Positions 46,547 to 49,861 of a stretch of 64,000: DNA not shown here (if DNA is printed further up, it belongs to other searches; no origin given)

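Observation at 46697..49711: Rosetta-stone fusion of two GT-C-like modules that also occur as separate genes in the same window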

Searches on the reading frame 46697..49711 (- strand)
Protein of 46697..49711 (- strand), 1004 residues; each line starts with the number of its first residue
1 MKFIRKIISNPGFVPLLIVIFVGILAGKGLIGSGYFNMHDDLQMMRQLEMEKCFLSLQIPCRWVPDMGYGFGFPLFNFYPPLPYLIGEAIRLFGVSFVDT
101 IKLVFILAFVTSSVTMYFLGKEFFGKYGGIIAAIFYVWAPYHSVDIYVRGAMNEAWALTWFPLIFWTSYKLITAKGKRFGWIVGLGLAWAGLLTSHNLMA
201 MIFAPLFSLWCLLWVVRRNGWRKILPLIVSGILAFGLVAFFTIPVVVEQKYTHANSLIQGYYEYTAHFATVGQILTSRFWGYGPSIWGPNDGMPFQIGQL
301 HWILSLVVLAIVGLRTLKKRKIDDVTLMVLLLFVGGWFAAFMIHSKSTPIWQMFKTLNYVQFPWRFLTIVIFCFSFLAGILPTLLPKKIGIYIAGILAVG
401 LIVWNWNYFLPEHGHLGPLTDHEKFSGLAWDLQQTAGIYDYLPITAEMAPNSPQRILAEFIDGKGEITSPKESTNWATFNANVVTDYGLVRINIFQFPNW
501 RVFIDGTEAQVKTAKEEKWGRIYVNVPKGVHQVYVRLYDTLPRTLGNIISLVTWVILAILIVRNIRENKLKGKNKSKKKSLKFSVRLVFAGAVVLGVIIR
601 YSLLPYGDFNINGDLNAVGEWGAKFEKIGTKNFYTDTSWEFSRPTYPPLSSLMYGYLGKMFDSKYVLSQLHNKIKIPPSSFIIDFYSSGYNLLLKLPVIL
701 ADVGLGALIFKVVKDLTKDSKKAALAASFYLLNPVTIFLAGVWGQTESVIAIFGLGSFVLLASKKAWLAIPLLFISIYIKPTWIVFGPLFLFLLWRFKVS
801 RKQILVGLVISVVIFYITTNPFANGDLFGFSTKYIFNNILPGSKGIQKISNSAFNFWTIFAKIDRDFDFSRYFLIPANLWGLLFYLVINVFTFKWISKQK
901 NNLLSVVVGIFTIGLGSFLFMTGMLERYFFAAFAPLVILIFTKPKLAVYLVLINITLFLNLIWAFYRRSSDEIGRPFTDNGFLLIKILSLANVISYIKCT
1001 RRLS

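Call 6: search_protein_families(library=pfam, proteins=[window:46697-49711:-], max_evalue=0.01)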
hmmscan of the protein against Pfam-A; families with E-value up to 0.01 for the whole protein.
window:46697-49711:- (1004 aa): 2 families
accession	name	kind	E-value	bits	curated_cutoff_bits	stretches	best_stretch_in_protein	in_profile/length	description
PF10131.15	PTPS_related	-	6.4e-08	31.9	26.4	1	76-416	1-317/621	6-pyruvoyl-tetrahydropterin synthase related domain; membrane protein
PF09586.16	YfhO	-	0.00096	18.1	28.5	1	95-406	86-383/835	Bacterial membrane protein YfhO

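Call 7: search_protein_families(library=ncbifam, proteins=[window:46697-49711:-], max_evalue=0.1)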
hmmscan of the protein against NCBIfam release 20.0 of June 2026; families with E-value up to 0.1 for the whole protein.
window:46697-49711:- (1004 aa): 0 families

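Call 9: find_homologous_proteins(query=window:46697-49711:-, max_evalue=0.00001)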
Query window:46697-49711:- (1004 aa): 2241 proteins with E <= 0.00001 among 8000 candidates; the best 120 are listed.
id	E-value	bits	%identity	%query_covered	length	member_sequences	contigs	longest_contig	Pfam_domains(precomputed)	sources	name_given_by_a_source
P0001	0.0e+0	1198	88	57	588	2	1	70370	PF10131.16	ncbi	-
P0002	0.0e+0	1096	78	58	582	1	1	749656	PF10131.16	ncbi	-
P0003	1.8e-290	984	72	56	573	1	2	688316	PF10131.16,PF09586.17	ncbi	-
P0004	2.6e-268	911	67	57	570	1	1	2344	PF10131.16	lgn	-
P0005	1.1e-259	883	66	57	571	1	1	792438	PF10131.16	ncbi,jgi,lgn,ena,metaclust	metaclust:\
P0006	4.0e-256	871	67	56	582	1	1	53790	PF10131.16,PF09586.17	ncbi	-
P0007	3.1e-251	855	63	57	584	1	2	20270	PF10131.16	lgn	-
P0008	7.4e-249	847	64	57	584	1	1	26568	PF10131.16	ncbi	-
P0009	1.1e-246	840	63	56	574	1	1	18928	PF10131.16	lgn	-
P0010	1.7e-241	822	62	57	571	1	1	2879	-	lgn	-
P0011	3.6e-241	821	61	57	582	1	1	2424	PF10131.16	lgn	-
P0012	1.7e-238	812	62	56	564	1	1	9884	PF10131.16,PF09586.17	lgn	-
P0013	5.3e-238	811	61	56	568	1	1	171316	PF10131.16,PF09586.17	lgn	-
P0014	2.7e-237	808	62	56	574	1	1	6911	-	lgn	-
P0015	5.5e-237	807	62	55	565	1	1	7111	PF10131.16,PF09586.17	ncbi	-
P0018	5.3e-234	798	58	56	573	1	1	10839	PF10131.16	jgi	jgi:hypothetical protein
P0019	1.6e-233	796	59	56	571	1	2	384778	PF10131.16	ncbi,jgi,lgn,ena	-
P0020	1.7e-233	796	61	55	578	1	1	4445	PF10131.16,PF09586.17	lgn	-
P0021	7.6e-233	794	59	57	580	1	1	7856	PF10131.16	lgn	-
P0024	1.3e-231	790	61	55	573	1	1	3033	PF10131.16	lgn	-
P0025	3.4e-231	788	63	55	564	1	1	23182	PF10131.16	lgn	-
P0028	1.1e-230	787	58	57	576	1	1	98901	PF10131.16,PF09586.17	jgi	jgi:hypothetical protein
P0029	4.1e-230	785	59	56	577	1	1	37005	PF10131.16,PF09586.17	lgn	-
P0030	4.5e-230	784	60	55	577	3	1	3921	PF10131.16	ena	-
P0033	9.8e-230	783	59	55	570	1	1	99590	PF10131.16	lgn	-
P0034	1.2e-229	783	59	57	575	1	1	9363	PF10131.16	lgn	-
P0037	3.8e-229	781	60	55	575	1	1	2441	PF10131.16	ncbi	-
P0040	8.0e-229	780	60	55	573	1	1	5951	PF10131.16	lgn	-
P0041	1.1e-228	780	58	57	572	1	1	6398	PF10131.16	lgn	-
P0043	2.9e-228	779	58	56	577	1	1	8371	PF10131.16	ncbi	-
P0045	9.4e-228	777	57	57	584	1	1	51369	PF10131.16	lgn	-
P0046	1.0e-227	777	59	55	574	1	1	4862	PF10131.16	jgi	jgi:hypothetical protein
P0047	1.2e-227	776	60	55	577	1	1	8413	PF10131.16,PF19554.5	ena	-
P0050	3.9e-227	775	59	55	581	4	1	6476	PF10131.16,PF20176.4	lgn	-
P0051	4.6e-227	775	57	57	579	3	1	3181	PF10131.16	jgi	-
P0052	5.5e-227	774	59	55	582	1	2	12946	PF10131.16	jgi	-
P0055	9.2e-227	774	59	55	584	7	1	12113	PF10131.16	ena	-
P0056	1.0e-226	773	59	55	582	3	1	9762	PF10131.16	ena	-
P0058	1.1e-226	773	58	55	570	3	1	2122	PF10131.16,PF09586.17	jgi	jgi:hypothetical protein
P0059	1.3e-226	773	59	55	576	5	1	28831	PF10131.16,PF09586.17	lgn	-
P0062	7.0e-226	771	60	55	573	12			PF10131.16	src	-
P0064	1.7e-225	769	59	57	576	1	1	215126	PF10131.16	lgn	-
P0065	2.2e-225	769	58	55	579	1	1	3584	PF10131.16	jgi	jgi:hypothetical protein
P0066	2.3e-225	769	59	55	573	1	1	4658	PF10131.16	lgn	-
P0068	4.3e-225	768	57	56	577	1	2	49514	PF10131.16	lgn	-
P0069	9.5e-225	767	56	57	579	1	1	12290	PF10131.16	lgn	-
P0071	1.2e-224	766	59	56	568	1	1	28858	PF10131.16,PF09586.17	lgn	-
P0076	2.1e-224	766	57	55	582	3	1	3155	PF10131.16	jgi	jgi:hypothetical protein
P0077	2.8e-224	765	56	56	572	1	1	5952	PF10131.16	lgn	-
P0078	3.0e-224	765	58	55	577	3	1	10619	PF10131.16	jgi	jgi:hypothetical protein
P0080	5.5e-224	764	58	56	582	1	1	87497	PF10131.16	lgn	-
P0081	8.8e-224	764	58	57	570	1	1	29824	PF10131.16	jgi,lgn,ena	-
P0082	8.8e-224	764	58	57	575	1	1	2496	PF10131.16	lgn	-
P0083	9.4e-224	764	57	55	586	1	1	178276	PF10131.16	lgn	-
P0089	4.5e-223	761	57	55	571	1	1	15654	PF10131.16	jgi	jgi:hypothetical protein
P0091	5.6e-223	761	58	56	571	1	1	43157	PF10131.16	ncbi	-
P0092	5.6e-223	761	58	55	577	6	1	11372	PF10131.16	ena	-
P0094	8.6e-223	760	57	56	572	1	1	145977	PF10131.16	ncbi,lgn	-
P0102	4.0e-222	758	58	55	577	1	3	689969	PF10131.16,PF09586.17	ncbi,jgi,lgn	jgi:hypothetical protein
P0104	5.4e-222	758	58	55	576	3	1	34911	PF10131.16,PF09586.17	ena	-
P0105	6.2e-222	758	59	55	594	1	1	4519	PF10131.16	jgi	-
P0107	1.0e-221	757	58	56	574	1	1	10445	PF10131.16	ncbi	-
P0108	1.8e-221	756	57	56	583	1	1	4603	PF10131.16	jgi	jgi:glutaredoxin-related protein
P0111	3.8e-221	755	58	55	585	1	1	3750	PF10131.16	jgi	-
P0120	9.2e-220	750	55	57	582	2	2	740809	PF10131.16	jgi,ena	-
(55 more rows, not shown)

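Call 10: find_encoding_contigs(protein=P0001, flank=6000, max_places=3)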
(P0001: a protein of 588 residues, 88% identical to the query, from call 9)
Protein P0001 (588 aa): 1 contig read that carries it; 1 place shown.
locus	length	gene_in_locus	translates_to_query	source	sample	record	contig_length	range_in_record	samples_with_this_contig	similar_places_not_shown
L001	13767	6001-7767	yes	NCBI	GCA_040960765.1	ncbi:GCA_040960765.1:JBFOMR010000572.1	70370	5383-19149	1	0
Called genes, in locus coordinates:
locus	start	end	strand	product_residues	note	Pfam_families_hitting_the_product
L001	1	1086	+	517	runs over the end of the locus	PF02366:PMT, PF13231:PMT_2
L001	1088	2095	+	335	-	PF01368:DHH, PF02272:DHHA1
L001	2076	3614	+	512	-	PF13231:PMT_2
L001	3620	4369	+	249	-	PF00535:Glycos_transf_2, PF10111:Glyco_tranf_2_2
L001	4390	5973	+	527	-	PF02366:PMT (weak), PF13231:PMT_2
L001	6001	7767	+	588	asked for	PF10131:PTPS_related (faint)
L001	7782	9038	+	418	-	-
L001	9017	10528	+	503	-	PF13231:PMT_2 (weak)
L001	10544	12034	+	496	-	PF01943:Polysacc_synt, PF13440:Polysacc_synt_3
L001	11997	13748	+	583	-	-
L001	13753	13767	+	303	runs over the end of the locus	PF00535:Glycos_transf_2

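Call 11: find_encoding_contigs(protein=P0002, flank=6000, max_places=3)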
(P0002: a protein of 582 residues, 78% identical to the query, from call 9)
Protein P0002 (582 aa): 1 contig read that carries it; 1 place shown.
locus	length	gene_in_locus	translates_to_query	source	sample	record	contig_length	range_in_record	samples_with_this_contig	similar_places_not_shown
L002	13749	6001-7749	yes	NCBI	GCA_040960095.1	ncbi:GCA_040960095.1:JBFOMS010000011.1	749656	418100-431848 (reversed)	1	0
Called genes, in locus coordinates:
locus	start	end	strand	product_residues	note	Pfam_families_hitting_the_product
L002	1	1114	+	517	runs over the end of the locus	PF02366:PMT (weak), PF13231:PMT_2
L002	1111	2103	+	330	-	PF01368:DHH, PF02272:DHHA1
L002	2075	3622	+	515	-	PF13231:PMT_2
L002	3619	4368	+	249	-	PF00535:Glycos_transf_2, PF10111:Glyco_tranf_2_2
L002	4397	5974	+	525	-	PF02366:PMT, PF13231:PMT_2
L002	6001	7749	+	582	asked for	PF10131:PTPS_related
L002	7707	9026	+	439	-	-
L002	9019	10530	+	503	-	PF13231:PMT_2 (weak)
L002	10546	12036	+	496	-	PF01943:Polysacc_synt, PF13440:Polysacc_synt_3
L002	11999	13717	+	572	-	-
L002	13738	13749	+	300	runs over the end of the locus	PF00535:Glycos_transf_2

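Call 12: find_encoding_contigs(protein=P0003, flank=6000, max_places=3)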
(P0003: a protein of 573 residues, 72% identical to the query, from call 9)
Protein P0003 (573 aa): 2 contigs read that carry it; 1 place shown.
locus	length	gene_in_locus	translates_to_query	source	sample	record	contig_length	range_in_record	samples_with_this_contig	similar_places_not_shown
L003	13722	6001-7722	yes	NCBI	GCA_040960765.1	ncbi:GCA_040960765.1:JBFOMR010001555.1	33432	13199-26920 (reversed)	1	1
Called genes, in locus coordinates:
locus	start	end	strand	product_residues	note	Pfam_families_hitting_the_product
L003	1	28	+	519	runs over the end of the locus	PF13231:PMT_2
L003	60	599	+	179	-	PF00929:RNase_T (faint)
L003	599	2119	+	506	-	PF13231:PMT_2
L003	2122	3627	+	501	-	PF13231:PMT_2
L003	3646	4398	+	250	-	PF00535:Glycos_transf_2, PF10111:Glyco_tranf_2_2 (weak), PF13641:Glyco_tranf_2_3 (weak)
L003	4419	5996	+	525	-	PF13231:PMT_2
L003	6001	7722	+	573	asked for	PF09586:YfhO (faint), PF10131:PTPS_related (weak)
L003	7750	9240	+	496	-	PF01943:Polysacc_synt, PF13440:Polysacc_synt_3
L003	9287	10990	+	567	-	-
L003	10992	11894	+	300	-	PF00535:Glycos_transf_2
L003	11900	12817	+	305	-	PF00535:Glycos_transf_2, PF13641:Glyco_tranf_2_3, PF13632:Glyco_trans_2_3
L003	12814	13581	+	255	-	PF00535:Glycos_transf_2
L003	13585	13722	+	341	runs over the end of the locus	PF13439:Glyco_transf_4 (faint), PF00534:Glycos_transf_1, PF13692:Glyco_trans_1_4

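Call 22: find_encoding_contigs(protein=P0005, flank=5000, max_places=2)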
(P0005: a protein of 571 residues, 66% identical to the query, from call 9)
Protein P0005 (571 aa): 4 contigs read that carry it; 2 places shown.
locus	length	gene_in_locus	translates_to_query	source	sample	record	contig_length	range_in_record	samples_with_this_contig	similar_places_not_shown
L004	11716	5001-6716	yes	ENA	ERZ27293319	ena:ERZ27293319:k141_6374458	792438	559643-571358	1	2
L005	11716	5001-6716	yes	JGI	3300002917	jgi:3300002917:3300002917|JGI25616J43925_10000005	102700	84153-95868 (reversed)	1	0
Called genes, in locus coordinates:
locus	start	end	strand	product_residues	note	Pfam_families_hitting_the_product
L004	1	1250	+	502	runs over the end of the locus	PF13231:PMT_2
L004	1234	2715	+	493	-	PF13231:PMT_2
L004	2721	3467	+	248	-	PF00535:Glycos_transf_2, PF10111:Glyco_tranf_2_2 (weak)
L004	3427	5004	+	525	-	PF02366:PMT, PF13231:PMT_2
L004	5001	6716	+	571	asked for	PF10131:PTPS_related (weak)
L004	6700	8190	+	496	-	PF01943:Polysacc_synt, PF13440:Polysacc_synt_3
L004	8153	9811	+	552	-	-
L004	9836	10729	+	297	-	PF00535:Glycos_transf_2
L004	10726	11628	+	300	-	PF00535:Glycos_transf_2, PF13641:Glyco_tranf_2_3, PF13632:Glyco_trans_2_3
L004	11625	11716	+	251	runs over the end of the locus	PF00535:Glycos_transf_2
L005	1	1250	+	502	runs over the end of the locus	PF13231:PMT_2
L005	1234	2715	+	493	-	PF13231:PMT_2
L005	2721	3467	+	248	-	PF00535:Glycos_transf_2, PF10111:Glyco_tranf_2_2 (weak)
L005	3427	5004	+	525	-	PF02366:PMT, PF13231:PMT_2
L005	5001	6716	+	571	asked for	PF10131:PTPS_related (weak)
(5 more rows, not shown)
